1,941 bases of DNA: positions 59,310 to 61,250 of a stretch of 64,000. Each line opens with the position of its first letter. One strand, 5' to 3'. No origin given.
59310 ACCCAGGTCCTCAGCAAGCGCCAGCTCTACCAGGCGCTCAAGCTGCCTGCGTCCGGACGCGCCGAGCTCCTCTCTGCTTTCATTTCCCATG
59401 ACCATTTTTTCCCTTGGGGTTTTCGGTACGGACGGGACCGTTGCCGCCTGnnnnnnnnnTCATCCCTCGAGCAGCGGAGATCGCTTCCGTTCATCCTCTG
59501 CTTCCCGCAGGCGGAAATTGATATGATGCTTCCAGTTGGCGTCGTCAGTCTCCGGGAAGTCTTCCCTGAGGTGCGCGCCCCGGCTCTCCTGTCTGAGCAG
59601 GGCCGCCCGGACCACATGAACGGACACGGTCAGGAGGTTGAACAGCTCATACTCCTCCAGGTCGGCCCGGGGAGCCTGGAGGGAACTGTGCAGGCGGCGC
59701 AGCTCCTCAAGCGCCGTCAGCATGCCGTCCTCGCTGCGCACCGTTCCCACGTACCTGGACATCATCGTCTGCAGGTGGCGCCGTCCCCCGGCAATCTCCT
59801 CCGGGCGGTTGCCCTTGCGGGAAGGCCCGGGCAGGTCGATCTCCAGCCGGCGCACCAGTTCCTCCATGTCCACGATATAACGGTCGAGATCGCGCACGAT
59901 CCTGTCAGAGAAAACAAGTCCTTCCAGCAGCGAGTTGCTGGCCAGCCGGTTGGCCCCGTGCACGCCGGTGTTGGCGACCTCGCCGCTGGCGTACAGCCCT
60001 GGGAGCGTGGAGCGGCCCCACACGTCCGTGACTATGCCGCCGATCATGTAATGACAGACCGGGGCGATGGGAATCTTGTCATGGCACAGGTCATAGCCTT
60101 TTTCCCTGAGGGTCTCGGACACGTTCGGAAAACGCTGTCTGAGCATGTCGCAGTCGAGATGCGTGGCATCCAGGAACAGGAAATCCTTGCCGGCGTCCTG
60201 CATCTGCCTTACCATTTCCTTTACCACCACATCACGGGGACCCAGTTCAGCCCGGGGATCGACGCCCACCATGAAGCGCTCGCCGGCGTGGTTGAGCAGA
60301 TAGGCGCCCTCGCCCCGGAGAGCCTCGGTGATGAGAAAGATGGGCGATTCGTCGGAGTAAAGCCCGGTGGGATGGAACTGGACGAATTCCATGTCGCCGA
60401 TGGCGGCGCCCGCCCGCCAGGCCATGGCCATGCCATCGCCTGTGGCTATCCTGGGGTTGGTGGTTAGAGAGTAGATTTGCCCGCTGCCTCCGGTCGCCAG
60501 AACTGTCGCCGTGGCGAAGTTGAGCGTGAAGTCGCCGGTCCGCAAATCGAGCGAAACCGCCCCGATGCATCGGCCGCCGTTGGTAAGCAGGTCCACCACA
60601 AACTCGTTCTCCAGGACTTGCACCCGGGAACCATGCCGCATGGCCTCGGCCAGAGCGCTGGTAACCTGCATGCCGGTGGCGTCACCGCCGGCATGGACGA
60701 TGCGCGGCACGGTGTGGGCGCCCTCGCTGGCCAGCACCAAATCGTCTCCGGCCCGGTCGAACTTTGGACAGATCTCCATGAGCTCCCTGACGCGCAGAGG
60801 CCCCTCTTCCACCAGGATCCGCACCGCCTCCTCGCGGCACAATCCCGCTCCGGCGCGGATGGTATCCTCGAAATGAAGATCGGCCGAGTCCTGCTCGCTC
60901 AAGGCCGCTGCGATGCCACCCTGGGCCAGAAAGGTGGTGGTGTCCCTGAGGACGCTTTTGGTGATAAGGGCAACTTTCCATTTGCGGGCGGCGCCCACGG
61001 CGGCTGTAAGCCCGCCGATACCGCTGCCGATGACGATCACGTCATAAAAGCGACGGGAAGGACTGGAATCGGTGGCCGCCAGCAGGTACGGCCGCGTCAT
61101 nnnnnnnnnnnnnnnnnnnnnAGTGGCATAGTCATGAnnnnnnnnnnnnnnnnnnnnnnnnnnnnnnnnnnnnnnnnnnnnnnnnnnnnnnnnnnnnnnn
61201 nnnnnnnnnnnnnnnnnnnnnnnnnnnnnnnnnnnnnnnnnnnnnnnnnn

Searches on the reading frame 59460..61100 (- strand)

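Call 72: search_protein_families(library=pfam, proteins=[window:59460-61100:-], max_evalue=0.0001)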
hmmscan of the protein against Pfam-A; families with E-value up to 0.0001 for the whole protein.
window:59460-61100:- (546 aa): 4 families
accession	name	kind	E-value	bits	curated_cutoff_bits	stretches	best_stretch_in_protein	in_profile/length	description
PF00890.30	FAD_binding_2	-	4.9e-89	299.8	20.4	1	20-391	1-414/414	FAD binding domain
PF02910.25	Succ_DH_flav_C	-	1.9e-19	70.3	20.8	1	440-535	1-106/130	Fumarate reductase flavoprotein C-term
PF07992.20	Pyr_redox_2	-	6.6e-09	36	26.1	1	19-128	1-109/291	Pyridine nucleotide-disulphide oxidoreductase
PF01266.30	DAO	-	2.7e-08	34.2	27.9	1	20-225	1-228/353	FAD dependent oxidoreductase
